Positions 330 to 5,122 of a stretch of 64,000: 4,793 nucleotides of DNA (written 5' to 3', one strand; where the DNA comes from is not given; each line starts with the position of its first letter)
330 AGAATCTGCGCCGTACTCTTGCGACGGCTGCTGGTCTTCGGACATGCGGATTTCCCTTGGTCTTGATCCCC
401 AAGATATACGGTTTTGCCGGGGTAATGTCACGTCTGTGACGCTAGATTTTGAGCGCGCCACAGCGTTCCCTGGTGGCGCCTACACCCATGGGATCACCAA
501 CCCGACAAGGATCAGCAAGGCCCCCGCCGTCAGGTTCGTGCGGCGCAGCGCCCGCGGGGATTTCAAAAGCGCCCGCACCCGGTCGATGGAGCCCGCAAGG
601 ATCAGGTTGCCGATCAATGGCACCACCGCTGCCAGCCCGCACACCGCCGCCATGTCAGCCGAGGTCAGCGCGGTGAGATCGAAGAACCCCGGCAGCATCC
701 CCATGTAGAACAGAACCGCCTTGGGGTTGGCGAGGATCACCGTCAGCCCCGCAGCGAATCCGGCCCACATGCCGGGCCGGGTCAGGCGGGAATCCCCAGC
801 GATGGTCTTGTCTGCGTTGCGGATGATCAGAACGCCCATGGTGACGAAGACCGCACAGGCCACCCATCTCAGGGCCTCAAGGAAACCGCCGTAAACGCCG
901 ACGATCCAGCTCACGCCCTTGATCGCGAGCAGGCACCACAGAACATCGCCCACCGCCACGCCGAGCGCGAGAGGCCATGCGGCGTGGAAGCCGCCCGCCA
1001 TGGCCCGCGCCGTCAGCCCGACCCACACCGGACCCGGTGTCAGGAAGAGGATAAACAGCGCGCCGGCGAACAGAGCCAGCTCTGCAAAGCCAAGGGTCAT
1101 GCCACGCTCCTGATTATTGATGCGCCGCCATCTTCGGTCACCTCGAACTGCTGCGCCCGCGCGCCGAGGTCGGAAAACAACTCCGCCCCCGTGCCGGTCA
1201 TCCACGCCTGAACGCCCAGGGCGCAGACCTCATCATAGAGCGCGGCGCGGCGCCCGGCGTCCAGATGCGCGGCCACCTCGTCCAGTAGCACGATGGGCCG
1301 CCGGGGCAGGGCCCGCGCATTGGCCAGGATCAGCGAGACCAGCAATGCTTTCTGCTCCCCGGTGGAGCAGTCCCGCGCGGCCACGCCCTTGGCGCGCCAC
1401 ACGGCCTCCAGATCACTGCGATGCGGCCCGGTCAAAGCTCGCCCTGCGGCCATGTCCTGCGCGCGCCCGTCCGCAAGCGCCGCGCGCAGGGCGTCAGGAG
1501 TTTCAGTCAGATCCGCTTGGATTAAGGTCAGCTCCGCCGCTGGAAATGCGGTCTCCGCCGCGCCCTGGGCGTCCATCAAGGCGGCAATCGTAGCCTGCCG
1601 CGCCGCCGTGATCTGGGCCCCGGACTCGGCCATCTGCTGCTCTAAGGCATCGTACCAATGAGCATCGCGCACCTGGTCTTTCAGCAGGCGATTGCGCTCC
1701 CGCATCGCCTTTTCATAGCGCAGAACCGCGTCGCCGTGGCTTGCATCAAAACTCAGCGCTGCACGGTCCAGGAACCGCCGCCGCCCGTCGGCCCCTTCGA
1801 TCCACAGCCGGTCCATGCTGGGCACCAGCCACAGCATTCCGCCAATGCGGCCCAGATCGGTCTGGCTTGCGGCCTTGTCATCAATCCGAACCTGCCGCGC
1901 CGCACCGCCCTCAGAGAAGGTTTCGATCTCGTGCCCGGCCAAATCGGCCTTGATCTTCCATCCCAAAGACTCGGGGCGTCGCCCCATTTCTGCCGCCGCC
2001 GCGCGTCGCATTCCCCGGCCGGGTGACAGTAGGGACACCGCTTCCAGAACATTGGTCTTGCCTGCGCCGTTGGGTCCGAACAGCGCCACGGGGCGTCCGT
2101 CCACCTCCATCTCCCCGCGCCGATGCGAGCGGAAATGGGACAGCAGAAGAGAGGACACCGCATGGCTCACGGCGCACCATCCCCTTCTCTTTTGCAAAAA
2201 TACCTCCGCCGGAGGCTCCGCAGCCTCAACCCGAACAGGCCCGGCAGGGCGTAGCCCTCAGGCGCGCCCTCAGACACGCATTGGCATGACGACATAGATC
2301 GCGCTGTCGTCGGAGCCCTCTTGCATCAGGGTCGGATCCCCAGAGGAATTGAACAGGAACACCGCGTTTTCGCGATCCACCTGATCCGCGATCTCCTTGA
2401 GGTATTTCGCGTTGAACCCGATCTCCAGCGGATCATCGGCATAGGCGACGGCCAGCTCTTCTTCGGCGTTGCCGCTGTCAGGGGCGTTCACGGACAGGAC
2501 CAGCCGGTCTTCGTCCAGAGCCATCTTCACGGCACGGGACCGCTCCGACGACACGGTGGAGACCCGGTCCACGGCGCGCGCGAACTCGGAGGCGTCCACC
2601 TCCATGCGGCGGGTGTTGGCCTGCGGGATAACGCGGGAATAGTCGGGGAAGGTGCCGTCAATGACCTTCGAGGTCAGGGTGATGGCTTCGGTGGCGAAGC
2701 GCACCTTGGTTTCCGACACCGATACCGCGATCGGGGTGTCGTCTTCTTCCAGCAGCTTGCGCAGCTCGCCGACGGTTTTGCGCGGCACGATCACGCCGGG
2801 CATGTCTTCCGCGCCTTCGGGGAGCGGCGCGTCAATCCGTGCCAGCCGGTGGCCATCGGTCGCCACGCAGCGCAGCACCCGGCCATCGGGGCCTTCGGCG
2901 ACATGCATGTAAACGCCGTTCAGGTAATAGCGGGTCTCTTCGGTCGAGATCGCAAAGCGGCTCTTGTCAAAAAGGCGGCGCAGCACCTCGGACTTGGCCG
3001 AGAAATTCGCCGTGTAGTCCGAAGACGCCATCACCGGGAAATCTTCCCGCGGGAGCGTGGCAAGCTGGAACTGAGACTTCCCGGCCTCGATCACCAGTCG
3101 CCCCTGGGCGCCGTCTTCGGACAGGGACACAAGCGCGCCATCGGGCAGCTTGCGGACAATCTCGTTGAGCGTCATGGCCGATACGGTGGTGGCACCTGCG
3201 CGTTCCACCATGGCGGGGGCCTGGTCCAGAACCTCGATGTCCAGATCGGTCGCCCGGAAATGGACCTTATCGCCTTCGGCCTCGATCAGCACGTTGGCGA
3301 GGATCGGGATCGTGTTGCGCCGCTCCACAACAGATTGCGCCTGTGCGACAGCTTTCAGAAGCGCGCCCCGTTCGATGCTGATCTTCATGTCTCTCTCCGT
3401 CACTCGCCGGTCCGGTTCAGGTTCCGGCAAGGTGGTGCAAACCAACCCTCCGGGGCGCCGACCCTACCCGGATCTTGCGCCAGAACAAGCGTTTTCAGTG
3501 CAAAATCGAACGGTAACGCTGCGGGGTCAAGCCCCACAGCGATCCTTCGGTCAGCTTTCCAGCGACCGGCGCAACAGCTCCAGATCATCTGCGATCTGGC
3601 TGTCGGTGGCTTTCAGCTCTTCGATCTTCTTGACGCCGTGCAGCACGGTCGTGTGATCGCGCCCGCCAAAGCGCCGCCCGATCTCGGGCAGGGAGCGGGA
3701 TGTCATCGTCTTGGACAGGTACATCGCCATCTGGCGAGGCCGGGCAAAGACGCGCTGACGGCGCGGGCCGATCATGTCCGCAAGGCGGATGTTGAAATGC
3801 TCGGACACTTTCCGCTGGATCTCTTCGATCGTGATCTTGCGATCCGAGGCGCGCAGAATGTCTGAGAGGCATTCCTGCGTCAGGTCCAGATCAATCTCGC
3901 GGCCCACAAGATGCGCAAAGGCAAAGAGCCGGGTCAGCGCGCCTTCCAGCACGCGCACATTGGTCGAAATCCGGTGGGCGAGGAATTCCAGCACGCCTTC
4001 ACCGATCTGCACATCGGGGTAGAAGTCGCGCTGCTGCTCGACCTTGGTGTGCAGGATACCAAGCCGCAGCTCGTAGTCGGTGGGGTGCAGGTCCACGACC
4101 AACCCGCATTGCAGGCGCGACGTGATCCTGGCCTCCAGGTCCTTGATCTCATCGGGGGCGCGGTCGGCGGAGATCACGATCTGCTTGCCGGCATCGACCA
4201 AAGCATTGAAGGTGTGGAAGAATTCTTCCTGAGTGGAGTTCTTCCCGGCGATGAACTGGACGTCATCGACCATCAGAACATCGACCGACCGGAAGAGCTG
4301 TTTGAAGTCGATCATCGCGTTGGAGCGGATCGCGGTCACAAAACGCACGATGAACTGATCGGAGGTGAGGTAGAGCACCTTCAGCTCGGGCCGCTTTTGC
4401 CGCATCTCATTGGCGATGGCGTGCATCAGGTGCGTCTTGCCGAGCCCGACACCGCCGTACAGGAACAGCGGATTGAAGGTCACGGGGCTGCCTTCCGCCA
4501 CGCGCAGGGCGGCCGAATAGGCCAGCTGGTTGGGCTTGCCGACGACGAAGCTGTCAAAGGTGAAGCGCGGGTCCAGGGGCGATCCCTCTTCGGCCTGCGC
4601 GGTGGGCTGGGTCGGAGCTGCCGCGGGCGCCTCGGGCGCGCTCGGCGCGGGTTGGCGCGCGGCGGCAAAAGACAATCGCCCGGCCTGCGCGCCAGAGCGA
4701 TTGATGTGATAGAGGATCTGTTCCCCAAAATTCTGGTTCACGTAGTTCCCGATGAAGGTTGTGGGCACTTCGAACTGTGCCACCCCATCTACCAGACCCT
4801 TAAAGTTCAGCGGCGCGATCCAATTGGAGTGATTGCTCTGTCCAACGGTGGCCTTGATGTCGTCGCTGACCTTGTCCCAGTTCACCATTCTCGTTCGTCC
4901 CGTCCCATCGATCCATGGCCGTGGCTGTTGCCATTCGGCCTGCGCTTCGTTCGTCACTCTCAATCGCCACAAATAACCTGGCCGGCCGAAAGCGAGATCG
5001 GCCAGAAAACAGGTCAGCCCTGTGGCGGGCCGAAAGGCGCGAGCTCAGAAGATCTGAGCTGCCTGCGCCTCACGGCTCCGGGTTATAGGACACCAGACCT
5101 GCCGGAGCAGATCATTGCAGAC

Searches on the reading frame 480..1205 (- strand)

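Call 59: search_protein_families(library=ncbifam, proteins=[window:480-1205:-], max_evalue=1e-8)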
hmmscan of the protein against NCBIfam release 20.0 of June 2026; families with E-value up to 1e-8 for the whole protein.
window:480-1205:- (241 aa): 2 families
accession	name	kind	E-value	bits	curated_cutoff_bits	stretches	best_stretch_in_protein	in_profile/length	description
TIGR00949.1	2A76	subfamily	3.1e-15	56.4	183.95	1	56-237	1-184/185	homoserine/threonine efflux transporter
NF008201.0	PRK10958.1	equivalog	2.2e-13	50.3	165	1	41-222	8-190/212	leucine efflux protein LeuE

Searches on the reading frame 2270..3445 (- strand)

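Call 23: search_protein_families(library=ncbifam, proteins=[window:2270-3445:-], max_evalue=1e-10)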
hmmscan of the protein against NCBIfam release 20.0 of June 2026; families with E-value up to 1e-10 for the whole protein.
window:2270-3445:- (391 aa): 3 families
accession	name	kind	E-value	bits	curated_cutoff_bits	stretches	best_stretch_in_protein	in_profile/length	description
TIGR00663.1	dnan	equivalog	1.1e-92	310.9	137.65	1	20-390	1-366/367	DNA polymerase III subunit beta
NF004184.0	PRK05643.3-2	equivalog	6e-40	137.3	443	1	20-390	1-374/375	DNA polymerase III subunit beta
NF011508.0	PRK14946.1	equivalog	2.2e-15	56.7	513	1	20-363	1-339/366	DNA polymerase III subunit beta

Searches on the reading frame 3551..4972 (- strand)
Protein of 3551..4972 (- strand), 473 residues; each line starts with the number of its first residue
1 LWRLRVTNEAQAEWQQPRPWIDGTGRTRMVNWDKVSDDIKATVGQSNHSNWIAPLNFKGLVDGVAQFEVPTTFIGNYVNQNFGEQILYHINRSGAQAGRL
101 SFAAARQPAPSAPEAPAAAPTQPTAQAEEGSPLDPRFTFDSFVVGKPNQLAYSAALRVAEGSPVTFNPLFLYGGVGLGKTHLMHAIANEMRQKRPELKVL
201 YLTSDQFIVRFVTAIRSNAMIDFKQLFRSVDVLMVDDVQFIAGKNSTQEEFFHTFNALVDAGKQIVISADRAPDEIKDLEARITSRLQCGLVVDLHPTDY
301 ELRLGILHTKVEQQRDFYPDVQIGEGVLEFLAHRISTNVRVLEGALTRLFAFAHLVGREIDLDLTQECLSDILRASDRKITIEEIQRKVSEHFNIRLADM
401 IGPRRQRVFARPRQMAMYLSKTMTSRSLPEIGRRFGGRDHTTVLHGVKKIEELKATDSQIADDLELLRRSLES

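Call 23: search_protein_families(library=ncbifam, proteins=[window:3551-4972:-], max_evalue=1e-10)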
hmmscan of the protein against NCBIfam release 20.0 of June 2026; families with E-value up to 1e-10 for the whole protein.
window:3551-4972:- (473 aa): 7 families
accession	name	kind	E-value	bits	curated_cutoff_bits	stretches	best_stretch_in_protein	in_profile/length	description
TIGR00362.1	DnaA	equivalog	2e-161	537.9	343.9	1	32-471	1-437/437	chromosomal replication initiator protein DnaA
NF001154.0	PRK00149.3-3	equivalog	2e-84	284.2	410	1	37-470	16-457/462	chromosomal replication initiator protein DnaA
NF009087.0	PRK12422.1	equivalog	1e-73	249.1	657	1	133-472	104-444/455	chromosomal replication initiator protein DnaA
TIGR03420.1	DnaA_homol_Hda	equivalog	4.4e-27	95.1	194.8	1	135-369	10-225/226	DnaA regulatory inactivator Hda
NF005304.0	PRK06835.1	equivalog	1.4e-16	60.5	215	1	167-288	184-306/330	ATP-binding protein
NF005982.0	PRK08084.1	equivalog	5.8e-16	58.8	268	1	138-351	20-215/235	DnaA inactivator Hda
NF038214.1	IS21_help_AAA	equivalog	4.9e-11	42.7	200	1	169-268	93-190/232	IS21-like element helper ATPase IstB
